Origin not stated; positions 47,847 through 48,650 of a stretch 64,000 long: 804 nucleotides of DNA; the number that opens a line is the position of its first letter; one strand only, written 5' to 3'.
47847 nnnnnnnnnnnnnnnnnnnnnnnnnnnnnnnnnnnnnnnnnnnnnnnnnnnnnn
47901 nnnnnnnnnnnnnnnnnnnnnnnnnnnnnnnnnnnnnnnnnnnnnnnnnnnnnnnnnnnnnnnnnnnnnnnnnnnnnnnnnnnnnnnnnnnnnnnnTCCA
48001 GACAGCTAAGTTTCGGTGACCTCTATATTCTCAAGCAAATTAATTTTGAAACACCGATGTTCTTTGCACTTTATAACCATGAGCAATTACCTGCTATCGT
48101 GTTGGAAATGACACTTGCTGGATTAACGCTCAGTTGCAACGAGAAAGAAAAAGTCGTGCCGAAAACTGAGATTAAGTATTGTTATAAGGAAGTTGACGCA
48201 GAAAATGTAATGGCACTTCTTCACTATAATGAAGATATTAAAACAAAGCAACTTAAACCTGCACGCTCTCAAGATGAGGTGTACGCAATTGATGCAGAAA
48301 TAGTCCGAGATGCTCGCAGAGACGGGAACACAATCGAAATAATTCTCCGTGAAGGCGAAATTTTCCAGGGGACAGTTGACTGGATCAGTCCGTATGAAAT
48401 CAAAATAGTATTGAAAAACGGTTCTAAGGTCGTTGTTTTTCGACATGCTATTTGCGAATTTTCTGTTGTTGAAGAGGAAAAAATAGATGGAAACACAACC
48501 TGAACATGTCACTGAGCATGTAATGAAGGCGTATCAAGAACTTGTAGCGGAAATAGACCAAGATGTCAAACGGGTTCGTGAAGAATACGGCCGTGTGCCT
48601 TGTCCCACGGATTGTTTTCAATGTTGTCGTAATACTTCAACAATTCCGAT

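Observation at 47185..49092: Fusion of a cold-shock domain with an Hfq-like Sm domain, coupled to a YkgJ Cys-cluster protein, behind a long structured leader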

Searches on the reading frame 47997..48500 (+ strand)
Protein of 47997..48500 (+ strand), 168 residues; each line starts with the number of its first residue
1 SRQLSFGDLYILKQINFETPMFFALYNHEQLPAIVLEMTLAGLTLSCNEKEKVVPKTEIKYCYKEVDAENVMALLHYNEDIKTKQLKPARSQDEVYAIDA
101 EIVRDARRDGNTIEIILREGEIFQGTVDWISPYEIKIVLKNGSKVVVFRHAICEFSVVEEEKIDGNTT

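Call 28: find_homologous_proteins(query=A4, max_evalue=0.01)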
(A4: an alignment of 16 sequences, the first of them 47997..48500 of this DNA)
Query A4 (16 sequences) (168 aa, profile of the alignment): 21 proteins with E <= 0.01 among 2085 candidates.
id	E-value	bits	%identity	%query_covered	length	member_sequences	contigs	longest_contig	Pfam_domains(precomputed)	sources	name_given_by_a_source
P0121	6.2e-73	262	62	93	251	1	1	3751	-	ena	-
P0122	5.8e-63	229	71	84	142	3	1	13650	-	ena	-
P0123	5.1e-60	220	34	89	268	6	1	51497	PF00313.29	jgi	-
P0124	9.6e-59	216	55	82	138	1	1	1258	PF21979.3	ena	-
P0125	4.3e-58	214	33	88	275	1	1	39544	PF00313.29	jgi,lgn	jgi:CspA family cold shock protein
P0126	5.3e-58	213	58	82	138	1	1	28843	PF21979.3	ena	-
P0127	3.4e-57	211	56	82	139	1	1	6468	PF21979.3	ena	-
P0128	4.5e-57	210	35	89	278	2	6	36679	PF00313.29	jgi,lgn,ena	-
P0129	2.9e-56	208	58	78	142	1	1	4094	PF21979.3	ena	-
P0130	2.6e-47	178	37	85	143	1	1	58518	-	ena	-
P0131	2.6e-41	159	66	60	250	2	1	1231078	PF00313.29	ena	-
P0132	1.8e-40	156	49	73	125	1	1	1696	PF21979.3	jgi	-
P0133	2.3e-36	143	64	51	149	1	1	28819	-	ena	-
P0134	1.3e-33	134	41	91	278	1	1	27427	PF00313.29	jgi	-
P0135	1.3e-33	134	41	91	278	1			PF00313.29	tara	tara:strand:- start:417 stop:1253 length:837 start_codon:yes stop_codon:yes gene_type:complete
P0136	1.4e-33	134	41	91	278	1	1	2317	PF00313.29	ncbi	-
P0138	4.8e-30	122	28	95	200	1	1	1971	-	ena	-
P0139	5.1e-30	122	27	92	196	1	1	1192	PF17209.10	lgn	-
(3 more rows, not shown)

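Call 35: predict_structure(alignment_id=A5)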
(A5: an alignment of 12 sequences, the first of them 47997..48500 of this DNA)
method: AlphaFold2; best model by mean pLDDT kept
length: 168 residues; sequences in the alignment: 12
mean_pLDDT: 92.0   pTM: 0.87
mean pLDDT of the five models: 92.0, 91.5, 91.0, 91.0, 90.1
residues with pLDDT >= 90: 139; 70-90: 19; 50-70: 5; < 50: 5
segments of 3 or more residues with pLDDT < 50: 165-168
pLDDT, mean of each block of 10 residues (from residue 1): 87 97 94 95 94 96 98 96 92 88 95 97 97 95 97 91 46
secondary structure, 60 per line:
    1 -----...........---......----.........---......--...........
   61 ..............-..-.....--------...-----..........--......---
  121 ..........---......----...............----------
elements in order: H6-16 E20-25 E30-38 E42-47 E50-55 E59-64 H65-74 H79-83 H100-109 E112-117 E121-130 E134-139 E144-148 E152-158

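Call 51: search_protein_representatives(alignment_id=A5)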
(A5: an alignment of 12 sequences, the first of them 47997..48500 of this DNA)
Query: 12 sequences, 274 profile positions. Proteins with E-value up to 0.001 (for the whole library): 22752; up to 1e-10: 1332; up to 1e-30: 45. The best 150 are listed.
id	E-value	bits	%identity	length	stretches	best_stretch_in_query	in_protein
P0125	2.3e-123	427.4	-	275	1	1-271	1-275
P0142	1.3e-103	362.6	-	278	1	1-271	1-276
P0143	3.2e-89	315.4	-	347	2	103-273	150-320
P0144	5.0e-78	278.7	-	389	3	116-272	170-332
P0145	2.7e-75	269.7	-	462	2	75-272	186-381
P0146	1.5e-74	267.3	-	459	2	64-272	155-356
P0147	1.1e-70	254.6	-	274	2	86-236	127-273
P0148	2.3e-68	247.0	-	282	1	1-269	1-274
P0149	3.9e-68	246.2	-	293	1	1-269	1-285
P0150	8.0e-65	235.4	-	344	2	107-271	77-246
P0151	8.9e-53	195.9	-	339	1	78-268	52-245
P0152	5.0e-51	190.1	-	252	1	72-271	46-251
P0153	1.3e-48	182.2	-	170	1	116-270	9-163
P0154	2.2e-48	181.4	-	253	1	83-271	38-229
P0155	3.4e-48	180.9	-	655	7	4-69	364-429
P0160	2.3e-45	171.5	-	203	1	79-270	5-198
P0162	1.3e-44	169.1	-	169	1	110-269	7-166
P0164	4.7e-43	164.0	-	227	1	79-271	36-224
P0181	3.6e-32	128.3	-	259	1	116-273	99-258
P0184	7.1e-31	124.0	-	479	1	101-271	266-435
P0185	7.7e-31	123.9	-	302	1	99-272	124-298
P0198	1.8e-27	112.9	-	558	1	107-267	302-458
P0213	1.5e-25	106.6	-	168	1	117-269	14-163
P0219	8.1e-25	104.2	-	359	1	103-270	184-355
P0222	2.0e-24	102.9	-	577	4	167-270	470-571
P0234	2.1e-23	99.5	-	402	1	121-268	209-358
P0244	4.2e-23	98.5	-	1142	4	167-270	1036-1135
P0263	4.7e-22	95.1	-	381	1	94-271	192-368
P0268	9.9e-22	94.0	-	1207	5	165-271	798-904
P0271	1.1e-21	93.9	-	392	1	94-267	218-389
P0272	1.3e-21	93.7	-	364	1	96-271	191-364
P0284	3.4e-21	92.3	-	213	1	84-267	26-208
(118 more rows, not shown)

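Call 52: search_protein_families(library=pfam, proteins=[P0143, P0144, P0145, P0146, P0150, P0151, P0153, P0184, P0198, P0219], max_evalue=0.01)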
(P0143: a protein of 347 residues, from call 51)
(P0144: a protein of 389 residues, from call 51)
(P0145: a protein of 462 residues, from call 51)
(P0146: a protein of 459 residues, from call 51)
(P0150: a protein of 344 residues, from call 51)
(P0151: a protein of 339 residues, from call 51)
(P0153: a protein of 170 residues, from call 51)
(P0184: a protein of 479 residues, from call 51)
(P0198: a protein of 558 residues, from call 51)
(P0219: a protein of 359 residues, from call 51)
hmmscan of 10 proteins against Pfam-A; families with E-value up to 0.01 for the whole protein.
P0143 (347 aa): 4 families
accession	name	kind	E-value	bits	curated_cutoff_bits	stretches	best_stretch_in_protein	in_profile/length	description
PF00313.28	CSD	-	1.3e-18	67.1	27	1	4-65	2-64/66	'Cold-shock' DNA-binding domain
PF21979.2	Hfq_1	-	0.00038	21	27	1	264-314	8-58/61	Hfq related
PF17209.9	Hfq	-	0.0031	17.5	27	1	264-313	7-55/64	Hfq protein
PF08206.17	OB_RNB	-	0.0079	16.3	24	0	12-34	6-28/58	Ribonuclease B OB domain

P0144 (389 aa): 1 family
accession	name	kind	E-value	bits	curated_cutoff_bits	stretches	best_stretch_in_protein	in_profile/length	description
PF00313.28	CSD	-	7.7e-29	99.8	27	2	28-87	2-63/66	'Cold-shock' DNA-binding domain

P0145 (462 aa): 12 families
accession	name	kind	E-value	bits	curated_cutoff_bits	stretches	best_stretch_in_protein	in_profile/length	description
PF00313.28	CSD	-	2e-16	60.1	27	1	3-62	2-64/66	'Cold-shock' DNA-binding domain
PF01381.28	HTH_3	-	2.1e-14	53.7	23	1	411-457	1-47/55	Helix-turn-helix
PF13560.12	HTH_31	-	2.3e-08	34.7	27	1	407-451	2-47/64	Helix-turn-helix domain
PF12844.13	HTH_19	-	6.6e-06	26.4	30.2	1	409-453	2-46/64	Helix-turn-helix domain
PF07022.19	Phage_CI_repr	-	0.00022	21.9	22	1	415-446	7-39/65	Bacteriophage CI repressor helix-turn-helix domain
PF17209.9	Hfq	-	0.00028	20.9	27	1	322-375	3-55/64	Hfq protein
PF13384.12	HTH_23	-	0.00036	20.7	24.6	1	409-439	6-37/50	Homeodomain-like domain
PF22495.2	HTH_92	-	0.00049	19.8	27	1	412-447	1-36/45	RsaL-like HTH domain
PF15943.11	YdaS_toxin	-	0.00078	19.7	30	1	421-459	10-48/65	Bacterial toxin YdaS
PF13443.12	HTH_26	-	0.0014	19.2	22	1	418-457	9-46/63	Cro/C1-type HTH DNA-binding domain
PF13545.12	HTH_Crp_2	-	0.0051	17.2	27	0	414-438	17-41/70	Crp-like helix-turn-helix domain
PF20432.4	Xre-like-HTH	-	0.0072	17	25.8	0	417-441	21-44/63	Antitoxin Xre-like helix-turn-helix domain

P0146 (459 aa): 8 families
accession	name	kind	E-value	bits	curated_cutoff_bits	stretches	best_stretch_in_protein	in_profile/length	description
PF00313.28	CSD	-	9.3e-17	61.1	27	1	3-63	2-65/66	'Cold-shock' DNA-binding domain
PF01381.28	HTH_3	-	9.4e-11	42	23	1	404-442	1-39/55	Helix-turn-helix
PF13560.12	HTH_31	-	1.1e-05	26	27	1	403-446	5-49/64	Helix-turn-helix domain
PF12844.13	HTH_19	-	0.00018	21.8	30.2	1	403-441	3-41/64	Helix-turn-helix domain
PF15943.11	YdaS_toxin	-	0.00028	21.1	30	1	414-450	10-46/65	Bacterial toxin YdaS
PF15731.11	MqsA_antitoxin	-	0.00034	21.2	30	1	397-441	67-111/131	Antitoxin component of bacterial toxin-antitoxin system, MqsA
PF13518.12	HTH_28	-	0.0045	17.5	25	0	403-434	2-34/52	Helix-turn-helix domain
PF13542.12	HTH_Tnp_ISL3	-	0.0049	16.7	27.4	0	406-432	20-46/51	Helix-turn-helix domain of transposase family ISL3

P0150 (344 aa): 3 families
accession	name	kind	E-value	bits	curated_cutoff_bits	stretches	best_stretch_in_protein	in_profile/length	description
PF00313.28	CSD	-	1.3e-17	63.8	27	1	3-64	2-65/66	'Cold-shock' DNA-binding domain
PF01556.23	DnaJ_C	-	6.2e-06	26.8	26.6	1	288-332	86-129/152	DnaJ C terminal domain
PF17209.9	Hfq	-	2e-05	24.6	27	1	190-242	5-56/64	Hfq protein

P0151 (339 aa): 8 families
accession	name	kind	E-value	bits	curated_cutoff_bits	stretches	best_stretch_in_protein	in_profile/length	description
PF01381.28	HTH_3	-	5.5e-11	42.8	23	1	284-323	1-40/55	Helix-turn-helix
PF13560.12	HTH_31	-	5.1e-06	27.1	27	1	283-333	5-56/64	Helix-turn-helix domain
PF15731.11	MqsA_antitoxin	-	4e-05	24.2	30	1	280-321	70-111/131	Antitoxin component of bacterial toxin-antitoxin system, MqsA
PF13384.12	HTH_23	-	0.00011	22.3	24.6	1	278-312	2-37/50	Homeodomain-like domain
PF15943.11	YdaS_toxin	-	0.00039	20.6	30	1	289-330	6-46/65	Bacterial toxin YdaS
PF07022.19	Phage_CI_repr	-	0.00043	21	22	1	288-314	7-34/65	Bacteriophage CI repressor helix-turn-helix domain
PF13542.12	HTH_Tnp_ISL3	-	0.002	18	27.4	1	286-312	20-46/51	Helix-turn-helix domain of transposase family ISL3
PF12844.13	HTH_19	-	0.0028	18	30.2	1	282-319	2-39/64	Helix-turn-helix domain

P0153 (170 aa): 2 families
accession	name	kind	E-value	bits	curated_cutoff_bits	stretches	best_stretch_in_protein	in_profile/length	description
PF21979.2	Hfq_1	-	0.00086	19.8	27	0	114-158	12-56/61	Hfq related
PF17209.9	Hfq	-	0.0022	18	27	1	111-159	8-55/64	Hfq protein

P0184 (479 aa): 5 families
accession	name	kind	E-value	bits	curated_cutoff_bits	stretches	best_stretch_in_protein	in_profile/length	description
PF13646.12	HEAT_2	-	7.6e-15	55.4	27.7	2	42-100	31-87/88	HEAT repeats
PF03130.22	HEAT_PBS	-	1.1e-06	28.9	20.9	0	58-85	1-26/27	PBS lyase HEAT-like repeat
PF17209.9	Hfq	-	1.8e-06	27.9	27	1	377-434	3-59/64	Hfq protein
PF02985.28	HEAT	-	1.6e-05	25.1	23.5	1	45-72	3-30/31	HEAT repeat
PF21979.2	Hfq_1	-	0.00033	21.2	27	1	384-433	11-60/61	Hfq related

P0198 (558 aa): 2 families
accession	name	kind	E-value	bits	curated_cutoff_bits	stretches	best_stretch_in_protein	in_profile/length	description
PF17209.9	Hfq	-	0.00037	20.5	27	0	404-457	3-55/64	Hfq protein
PF04774.20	HABP4_PAI-RBP1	-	0.0044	18.2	21.8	0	261-313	66-114/115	Hyaluronan / mRNA binding family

P0219 (359 aa): 2 families
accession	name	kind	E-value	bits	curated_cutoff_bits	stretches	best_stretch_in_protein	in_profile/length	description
PF17209.9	Hfq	-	6.9e-06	26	27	1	298-350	3-54/64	Hfq protein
PF21979.2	Hfq_1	-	0.00047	20.7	27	1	302-350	8-56/61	Hfq related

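Call 53: search_protein_families(library=pfam, proteins=[P0222, P0244, P0268, P0234, P0263, P0271, P0152, P0160, P0164, P0185], max_evalue=0.01)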
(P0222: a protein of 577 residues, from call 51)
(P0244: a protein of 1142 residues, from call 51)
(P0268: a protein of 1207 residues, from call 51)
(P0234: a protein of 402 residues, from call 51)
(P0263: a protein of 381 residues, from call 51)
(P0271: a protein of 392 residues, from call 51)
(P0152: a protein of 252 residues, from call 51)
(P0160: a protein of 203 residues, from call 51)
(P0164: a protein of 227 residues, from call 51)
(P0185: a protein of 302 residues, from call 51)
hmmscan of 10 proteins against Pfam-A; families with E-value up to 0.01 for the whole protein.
P0222 (577 aa): 7 families
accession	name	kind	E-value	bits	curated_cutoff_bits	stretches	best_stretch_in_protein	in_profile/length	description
PF17209.9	Hfq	-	1.7e-20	72.8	27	2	518-568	6-56/64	Hfq protein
PF21979.2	Hfq_1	-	1.2e-09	38.6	27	0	379-422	16-60/61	Hfq related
PF01423.28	LSM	-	1.1e-07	31.9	23.4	0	59-83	6-30/66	LSM domain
PF00575.29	S1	-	7.1e-06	26.7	22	1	221-249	4-31/74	S1 RNA binding domain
PF09883.16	DUF2110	-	0.00025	21.7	23.2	0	221-259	3-40/87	DUF2110 central domain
PF25119.1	HSNSD_N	-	0.0034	17.4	27.4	0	182-238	89-146/215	Heparan sulfate-N-deacetylase, N-terminal domain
PF16299.10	DUF4941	-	0.0058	16.3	28.8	0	88-165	89-165/265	Domain of unknown function (DUF4941)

P0244 (1142 aa): 2 families
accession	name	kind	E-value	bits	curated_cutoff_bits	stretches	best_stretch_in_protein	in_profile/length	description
PF03235.19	GmrSD_N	-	1.5e-33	117.1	33.2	1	8-235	1-199/199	GmrSD restriction endonuclease, N-terminal domain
PF17209.9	Hfq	-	1.9e-17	63.1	27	2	1081-1134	5-58/64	Hfq protein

P0268 (1207 aa): 5 families
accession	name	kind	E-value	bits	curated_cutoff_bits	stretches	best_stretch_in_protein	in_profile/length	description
PF03235.19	GmrSD_N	-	6.8e-36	124.7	33.2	1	9-242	2-199/199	GmrSD restriction endonuclease, N-terminal domain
PF00313.28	CSD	-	7.3e-36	122.3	27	3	1058-1121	2-64/66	'Cold-shock' DNA-binding domain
PF17209.9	Hfq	-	1.2e-08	34.9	27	1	847-900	3-56/64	Hfq protein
PF07510.16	GmrSD_C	-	2.4e-06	27.9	23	1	535-594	79-136/138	GmrSD restriction endonucleases, C-terminal domain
PF00575.29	S1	-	0.0077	17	22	0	925-968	20-68/74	S1 RNA binding domain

P0234 (402 aa): 2 families
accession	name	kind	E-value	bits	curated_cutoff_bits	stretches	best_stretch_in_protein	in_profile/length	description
PF17209.9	Hfq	-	0.00027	20.9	27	1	303-359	3-58/64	Hfq protein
PF21979.2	Hfq_1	-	0.0025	18.3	27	1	306-355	7-56/61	Hfq related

P0263 (381 aa): 2 families
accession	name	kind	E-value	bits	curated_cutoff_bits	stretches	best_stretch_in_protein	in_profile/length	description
PF21979.2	Hfq_1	-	0.00019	21.9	27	0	314-363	10-57/61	Hfq related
PF17209.9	Hfq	-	0.0012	18.9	27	0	317-368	12-60/64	Hfq protein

P0271 (392 aa): 2 families
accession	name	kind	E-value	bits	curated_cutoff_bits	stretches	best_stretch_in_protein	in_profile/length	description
PF17209.9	Hfq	-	3.1e-08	33.5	27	1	246-286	4-44/64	Hfq protein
PF21979.2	Hfq_1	-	0.0001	22.8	27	1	338-391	9-60/61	Hfq related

P0152 (252 aa): 2 families
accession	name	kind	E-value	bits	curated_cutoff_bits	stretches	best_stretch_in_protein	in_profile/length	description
PF17209.9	Hfq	-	0.00014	21.8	27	1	198-246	8-55/64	Hfq protein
PF21979.2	Hfq_1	-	0.00015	22.3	27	0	202-246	13-57/61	Hfq related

P0160 (203 aa): 0 families

P0164 (227 aa): 2 families
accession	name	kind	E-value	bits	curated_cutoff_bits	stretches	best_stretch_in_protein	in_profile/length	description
PF17209.9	Hfq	-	1.8e-07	31.1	27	1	166-220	3-56/64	Hfq protein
PF21979.2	Hfq_1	-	1.1e-05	25.9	27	1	172-220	10-58/61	Hfq related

P0185 (302 aa): 2 families
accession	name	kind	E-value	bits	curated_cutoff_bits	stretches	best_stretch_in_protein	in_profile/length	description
PF17209.9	Hfq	-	0.00029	20.8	27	0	242-294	6-57/64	Hfq protein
PF21979.2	Hfq_1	-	0.00043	20.8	27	1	242-295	7-60/61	Hfq related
